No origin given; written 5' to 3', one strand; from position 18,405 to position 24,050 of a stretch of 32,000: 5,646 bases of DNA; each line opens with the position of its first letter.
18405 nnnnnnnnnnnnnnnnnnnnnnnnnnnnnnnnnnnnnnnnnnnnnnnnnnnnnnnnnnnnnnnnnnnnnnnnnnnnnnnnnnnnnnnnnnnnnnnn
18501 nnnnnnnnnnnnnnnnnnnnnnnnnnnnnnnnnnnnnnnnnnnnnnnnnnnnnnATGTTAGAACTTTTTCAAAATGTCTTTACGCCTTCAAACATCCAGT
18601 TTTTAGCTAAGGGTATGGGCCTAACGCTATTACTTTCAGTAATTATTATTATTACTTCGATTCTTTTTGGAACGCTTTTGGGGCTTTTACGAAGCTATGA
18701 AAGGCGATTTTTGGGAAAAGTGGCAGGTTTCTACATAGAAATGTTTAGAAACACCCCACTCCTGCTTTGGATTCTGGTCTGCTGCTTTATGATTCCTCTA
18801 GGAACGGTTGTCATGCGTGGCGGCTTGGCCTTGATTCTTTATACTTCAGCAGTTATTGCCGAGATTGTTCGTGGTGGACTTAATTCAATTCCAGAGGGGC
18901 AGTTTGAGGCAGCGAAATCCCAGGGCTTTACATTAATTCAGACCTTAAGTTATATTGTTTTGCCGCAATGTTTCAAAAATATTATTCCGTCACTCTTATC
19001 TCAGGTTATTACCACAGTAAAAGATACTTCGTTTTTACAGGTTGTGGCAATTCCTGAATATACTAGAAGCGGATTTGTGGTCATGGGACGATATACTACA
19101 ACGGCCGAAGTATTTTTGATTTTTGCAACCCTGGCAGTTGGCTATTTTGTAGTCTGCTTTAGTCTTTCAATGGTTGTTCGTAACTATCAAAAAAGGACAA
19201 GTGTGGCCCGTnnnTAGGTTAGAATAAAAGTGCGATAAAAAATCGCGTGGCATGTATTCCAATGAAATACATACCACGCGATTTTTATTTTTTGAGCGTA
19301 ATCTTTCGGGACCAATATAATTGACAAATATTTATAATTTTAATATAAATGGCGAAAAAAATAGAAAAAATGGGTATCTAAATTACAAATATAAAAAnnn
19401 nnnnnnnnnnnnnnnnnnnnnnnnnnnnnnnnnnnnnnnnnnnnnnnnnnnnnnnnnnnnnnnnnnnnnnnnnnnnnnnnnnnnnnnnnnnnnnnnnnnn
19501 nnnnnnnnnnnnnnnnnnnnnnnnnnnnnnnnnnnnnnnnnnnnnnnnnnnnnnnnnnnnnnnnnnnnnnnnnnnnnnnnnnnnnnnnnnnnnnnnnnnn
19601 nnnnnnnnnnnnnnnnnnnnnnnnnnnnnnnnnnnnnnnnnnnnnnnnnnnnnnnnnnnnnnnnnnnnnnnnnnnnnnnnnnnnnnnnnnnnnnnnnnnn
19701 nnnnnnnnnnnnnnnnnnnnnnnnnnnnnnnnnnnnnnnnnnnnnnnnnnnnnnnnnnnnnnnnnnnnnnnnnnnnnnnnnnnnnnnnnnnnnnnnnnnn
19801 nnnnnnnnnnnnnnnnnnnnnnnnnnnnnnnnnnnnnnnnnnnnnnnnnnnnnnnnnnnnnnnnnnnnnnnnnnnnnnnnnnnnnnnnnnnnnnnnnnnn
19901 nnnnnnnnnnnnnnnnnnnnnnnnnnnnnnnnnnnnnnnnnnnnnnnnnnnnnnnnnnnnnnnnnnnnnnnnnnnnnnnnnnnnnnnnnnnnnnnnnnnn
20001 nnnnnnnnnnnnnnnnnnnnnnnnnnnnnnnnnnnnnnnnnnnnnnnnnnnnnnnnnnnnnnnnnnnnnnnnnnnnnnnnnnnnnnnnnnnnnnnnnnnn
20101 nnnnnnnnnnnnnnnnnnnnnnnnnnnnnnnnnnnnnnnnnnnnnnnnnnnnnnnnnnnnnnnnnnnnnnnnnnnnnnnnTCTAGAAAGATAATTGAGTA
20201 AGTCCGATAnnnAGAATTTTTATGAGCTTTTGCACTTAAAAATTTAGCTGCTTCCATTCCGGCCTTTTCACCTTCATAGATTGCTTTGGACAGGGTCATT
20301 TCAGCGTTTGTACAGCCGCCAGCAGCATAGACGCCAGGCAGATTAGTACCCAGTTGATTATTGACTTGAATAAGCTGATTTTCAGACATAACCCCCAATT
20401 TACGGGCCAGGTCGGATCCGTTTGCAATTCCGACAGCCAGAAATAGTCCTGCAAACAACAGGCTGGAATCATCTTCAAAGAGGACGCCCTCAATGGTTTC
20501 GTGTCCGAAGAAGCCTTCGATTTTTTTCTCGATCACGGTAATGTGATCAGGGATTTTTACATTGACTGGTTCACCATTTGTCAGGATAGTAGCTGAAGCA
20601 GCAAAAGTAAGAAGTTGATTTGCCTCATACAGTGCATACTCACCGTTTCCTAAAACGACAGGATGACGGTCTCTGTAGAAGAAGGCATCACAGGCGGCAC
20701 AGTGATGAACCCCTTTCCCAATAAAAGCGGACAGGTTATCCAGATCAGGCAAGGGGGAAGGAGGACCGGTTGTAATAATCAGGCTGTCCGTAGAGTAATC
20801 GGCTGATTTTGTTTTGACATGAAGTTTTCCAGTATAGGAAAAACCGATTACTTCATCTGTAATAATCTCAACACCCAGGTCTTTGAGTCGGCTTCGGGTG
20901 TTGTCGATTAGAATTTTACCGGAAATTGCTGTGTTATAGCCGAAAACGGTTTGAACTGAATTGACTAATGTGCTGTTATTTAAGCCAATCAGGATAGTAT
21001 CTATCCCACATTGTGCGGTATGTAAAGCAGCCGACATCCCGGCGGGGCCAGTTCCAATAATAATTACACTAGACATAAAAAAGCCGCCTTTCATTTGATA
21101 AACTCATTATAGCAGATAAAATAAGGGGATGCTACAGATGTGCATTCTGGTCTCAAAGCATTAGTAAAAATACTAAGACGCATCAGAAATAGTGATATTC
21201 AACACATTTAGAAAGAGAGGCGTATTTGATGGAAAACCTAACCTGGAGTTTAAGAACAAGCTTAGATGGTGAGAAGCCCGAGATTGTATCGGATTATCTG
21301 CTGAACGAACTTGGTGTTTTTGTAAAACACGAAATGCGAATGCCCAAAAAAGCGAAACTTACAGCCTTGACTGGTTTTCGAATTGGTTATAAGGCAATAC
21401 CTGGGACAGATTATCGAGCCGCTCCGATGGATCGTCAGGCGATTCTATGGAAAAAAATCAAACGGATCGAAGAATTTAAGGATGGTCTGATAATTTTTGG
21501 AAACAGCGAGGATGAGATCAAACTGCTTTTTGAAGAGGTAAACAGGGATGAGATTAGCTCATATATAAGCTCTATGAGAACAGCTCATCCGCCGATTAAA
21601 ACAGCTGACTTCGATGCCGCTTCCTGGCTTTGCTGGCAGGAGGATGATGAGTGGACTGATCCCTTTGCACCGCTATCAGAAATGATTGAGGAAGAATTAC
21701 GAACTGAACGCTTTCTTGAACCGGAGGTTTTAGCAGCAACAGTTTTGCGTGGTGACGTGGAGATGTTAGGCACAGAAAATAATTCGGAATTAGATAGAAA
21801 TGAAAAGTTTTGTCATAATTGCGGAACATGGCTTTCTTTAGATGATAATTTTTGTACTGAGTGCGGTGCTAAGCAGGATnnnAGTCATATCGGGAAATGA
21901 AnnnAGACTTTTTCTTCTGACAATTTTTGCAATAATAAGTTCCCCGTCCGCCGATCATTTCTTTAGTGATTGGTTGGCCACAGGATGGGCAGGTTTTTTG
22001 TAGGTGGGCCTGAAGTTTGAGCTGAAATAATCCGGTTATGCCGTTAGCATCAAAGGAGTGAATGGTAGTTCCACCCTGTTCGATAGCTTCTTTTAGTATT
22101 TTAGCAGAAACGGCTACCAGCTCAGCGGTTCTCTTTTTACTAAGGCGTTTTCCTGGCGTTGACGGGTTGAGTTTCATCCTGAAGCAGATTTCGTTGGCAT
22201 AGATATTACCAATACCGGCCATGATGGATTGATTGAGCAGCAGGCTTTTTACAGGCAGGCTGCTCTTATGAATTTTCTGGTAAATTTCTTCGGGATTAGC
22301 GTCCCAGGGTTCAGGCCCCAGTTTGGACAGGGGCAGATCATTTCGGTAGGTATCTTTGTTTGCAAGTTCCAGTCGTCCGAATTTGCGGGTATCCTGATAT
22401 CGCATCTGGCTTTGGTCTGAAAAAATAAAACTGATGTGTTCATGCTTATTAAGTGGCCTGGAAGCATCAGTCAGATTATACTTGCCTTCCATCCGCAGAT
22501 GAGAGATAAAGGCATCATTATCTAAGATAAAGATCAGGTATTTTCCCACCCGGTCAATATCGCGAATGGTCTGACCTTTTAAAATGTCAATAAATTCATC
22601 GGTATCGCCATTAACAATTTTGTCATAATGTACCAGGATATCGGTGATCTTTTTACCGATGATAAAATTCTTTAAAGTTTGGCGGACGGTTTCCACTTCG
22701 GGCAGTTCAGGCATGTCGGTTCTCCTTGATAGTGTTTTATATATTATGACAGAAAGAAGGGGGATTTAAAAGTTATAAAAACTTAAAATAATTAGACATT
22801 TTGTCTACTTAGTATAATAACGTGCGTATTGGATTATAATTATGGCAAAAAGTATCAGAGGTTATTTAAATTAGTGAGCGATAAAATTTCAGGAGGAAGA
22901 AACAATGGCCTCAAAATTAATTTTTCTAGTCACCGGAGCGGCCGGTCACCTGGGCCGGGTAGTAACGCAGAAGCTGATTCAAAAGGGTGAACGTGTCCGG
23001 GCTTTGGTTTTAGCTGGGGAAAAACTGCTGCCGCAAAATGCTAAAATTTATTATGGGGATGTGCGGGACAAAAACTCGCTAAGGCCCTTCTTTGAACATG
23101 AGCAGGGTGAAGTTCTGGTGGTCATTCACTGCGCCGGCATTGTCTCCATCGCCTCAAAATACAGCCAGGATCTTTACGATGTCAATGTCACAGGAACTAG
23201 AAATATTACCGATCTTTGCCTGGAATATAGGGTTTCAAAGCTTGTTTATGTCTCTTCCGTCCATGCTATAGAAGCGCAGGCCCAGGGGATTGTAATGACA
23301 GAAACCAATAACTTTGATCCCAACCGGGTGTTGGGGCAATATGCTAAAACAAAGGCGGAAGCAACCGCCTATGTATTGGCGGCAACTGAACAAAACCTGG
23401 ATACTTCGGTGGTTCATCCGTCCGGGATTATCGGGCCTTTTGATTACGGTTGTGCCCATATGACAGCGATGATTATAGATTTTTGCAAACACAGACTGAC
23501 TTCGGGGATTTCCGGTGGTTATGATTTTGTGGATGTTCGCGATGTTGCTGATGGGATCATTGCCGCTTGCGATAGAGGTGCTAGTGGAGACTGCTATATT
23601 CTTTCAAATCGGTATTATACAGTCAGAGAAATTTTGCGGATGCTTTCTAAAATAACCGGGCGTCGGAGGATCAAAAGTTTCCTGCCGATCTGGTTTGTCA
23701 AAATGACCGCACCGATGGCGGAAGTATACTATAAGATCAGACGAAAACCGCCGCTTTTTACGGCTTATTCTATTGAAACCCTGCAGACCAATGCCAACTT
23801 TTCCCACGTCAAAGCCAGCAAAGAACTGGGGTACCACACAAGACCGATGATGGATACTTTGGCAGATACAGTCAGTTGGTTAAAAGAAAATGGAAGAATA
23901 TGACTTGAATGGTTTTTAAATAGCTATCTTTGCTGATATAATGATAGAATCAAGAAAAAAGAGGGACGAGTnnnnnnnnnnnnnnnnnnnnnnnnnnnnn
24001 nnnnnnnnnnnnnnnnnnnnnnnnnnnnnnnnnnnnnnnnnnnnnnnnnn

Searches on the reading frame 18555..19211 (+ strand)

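Call 36: search_protein_families(library=pfam, proteins=[window:18555-19211:+], max_evalue=0.001)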
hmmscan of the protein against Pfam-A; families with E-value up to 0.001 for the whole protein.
window:18555-19211:+ (219 aa): 1 family
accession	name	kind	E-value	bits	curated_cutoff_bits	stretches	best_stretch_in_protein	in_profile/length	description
PF00528.27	BPD_transp_1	-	7.2e-19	68.7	26.4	1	36-216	2-183/184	Binding-protein-dependent transport system inner membrane component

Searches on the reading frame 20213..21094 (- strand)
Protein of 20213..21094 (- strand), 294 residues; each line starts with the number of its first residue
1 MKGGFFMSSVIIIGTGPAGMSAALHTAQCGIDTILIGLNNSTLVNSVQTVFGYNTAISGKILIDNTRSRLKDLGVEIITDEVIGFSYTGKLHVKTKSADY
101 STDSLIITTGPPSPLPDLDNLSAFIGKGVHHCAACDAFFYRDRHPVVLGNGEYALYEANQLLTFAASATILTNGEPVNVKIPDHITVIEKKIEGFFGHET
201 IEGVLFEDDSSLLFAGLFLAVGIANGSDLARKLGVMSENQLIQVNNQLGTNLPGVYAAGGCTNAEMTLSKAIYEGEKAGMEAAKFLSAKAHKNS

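Call 36: search_protein_families(library=pfam, proteins=[window:20213-21094:-], max_evalue=0.001)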
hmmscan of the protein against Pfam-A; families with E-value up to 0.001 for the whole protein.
window:20213-21094:- (294 aa): 8 families
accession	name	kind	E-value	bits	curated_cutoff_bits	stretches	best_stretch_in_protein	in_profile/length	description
PF07992.20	Pyr_redox_2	-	9.1e-27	94.7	26.1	1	9-275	2-291/291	Pyridine nucleotide-disulphide oxidoreductase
PF13738.12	Pyr_redox_3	-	1.3e-09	38.2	30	1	11-52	1-41/305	Pyridine nucleotide-disulphide oxidoreductase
PF00890.30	FAD_binding_2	-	3.6e-07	30.2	20.4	1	10-41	2-33/414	FAD binding domain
PF03486.20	HI0933_like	-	3.2e-06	27.2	50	0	9-41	2-34/244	HI0933-like protein Rossmann domain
PF01134.28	GIDA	-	1.2e-05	25.1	22.1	1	10-46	2-38/391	Glucose inhibited division protein A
PF01266.30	DAO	-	4.1e-05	23.7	27.9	0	10-36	2-28/353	FAD dependent oxidoreductase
PF01494.25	FAD_binding_3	-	0.00019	21.2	22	1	9-45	3-39/349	FAD binding domain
PF13241.12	NAD_binding_7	-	0.0008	20.4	22.1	0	141-245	6-90/104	Putative NAD(P)-binding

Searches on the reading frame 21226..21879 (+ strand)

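Call 36: search_protein_families(library=pfam, proteins=[window:21226-21879:+], max_evalue=0.001)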
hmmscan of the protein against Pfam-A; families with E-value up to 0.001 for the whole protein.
window:21226-21879:+ (218 aa): 3 families
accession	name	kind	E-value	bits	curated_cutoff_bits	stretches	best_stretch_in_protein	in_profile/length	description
PF13240.11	Zn_Ribbon_1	-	1.1e-05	25.5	25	1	195-216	1-22/23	zinc-ribbon domain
PF13248.11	Zn_ribbon_3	-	2.7e-05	23.9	27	1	195-216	4-25/26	zinc-ribbon domain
PF12773.13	DZR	-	0.00016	22.2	27.3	1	193-214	24-45/45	Double zinc ribbon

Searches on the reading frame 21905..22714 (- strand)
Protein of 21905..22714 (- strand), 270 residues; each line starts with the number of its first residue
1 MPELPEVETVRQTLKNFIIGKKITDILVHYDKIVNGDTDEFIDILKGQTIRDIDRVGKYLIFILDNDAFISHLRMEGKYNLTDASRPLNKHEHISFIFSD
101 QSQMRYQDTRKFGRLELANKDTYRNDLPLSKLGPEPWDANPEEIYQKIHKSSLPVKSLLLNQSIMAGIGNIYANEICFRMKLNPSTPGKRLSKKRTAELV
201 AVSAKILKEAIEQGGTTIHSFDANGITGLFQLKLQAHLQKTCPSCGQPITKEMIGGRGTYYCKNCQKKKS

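Call 36: search_protein_families(library=pfam, proteins=[window:21905-22714:-], max_evalue=0.001)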
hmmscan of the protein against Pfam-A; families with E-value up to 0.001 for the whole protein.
window:21905-22714:- (270 aa): 4 families
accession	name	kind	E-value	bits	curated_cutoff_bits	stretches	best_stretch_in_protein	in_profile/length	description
PF01149.29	Fapy_DNA_glyco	-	1.6e-34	119.5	25.5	1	1-115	1-117/117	Formamidopyrimidine-DNA glycosylase N-terminal domain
PF06831.19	H2TH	-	4.8e-22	78.2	34.7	1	132-220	1-91/93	Formamidopyrimidine-DNA glycosylase H2TH domain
PF06827.20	zf-FPG_IleRS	-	8.4e-08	32.3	21.3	1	240-267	2-29/30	Zinc finger found in FPG and IleRS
PF05833.16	NFACT_N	-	0.00023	20.5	31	1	131-217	165-250/456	NFACT N-terminal and middle domains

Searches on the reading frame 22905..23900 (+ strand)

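Call 36: search_protein_families(library=pfam, proteins=[window:22905-23900:+], max_evalue=0.001)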
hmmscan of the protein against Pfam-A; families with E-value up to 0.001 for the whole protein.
window:22905-23900:+ (332 aa): 10 families
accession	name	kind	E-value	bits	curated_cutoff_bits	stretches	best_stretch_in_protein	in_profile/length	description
PF01370.27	Epimerase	-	1.3e-29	103.8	20.9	1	8-228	2-231/240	NAD dependent epimerase/dehydratase family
PF01073.25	3Beta_HSD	-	1.7e-26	93.4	22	1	8-222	1-229/280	3-beta hydroxysteroid dehydrogenase/isomerase family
PF07993.18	NAD_binding_4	-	1.5e-18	67.3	20.1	1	63-196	82-228/258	Male sterility protein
PF16363.11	GDP_Man_Dehyd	-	6.9e-14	52.5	27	1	8-319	1-328/332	GDP-mannose 4,6 dehydratase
PF13460.12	NAD_binding_10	-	8.2e-12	45.8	27.2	1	11-175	1-146/184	NAD(P)H-binding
PF04321.23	RmlD_sub_bind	-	9.5e-11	41.7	27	1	8-163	4-142/287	RmlD substrate binding domain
PF02719.21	Polysacc_synt_2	-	4.1e-10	39.8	20.2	1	8-124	2-134/293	Polysaccharide biosynthesis protein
PF05368.20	NmrA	-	1.5e-08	35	27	1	8-68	6-72/298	NmrA-like family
PF00106.31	adh_short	-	2.3e-07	30.9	26.6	1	7-128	3-146/195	short chain dehydrogenase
PF08659.16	KR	-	1.6e-06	28.6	22.6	1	7-135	3-153/180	KR domain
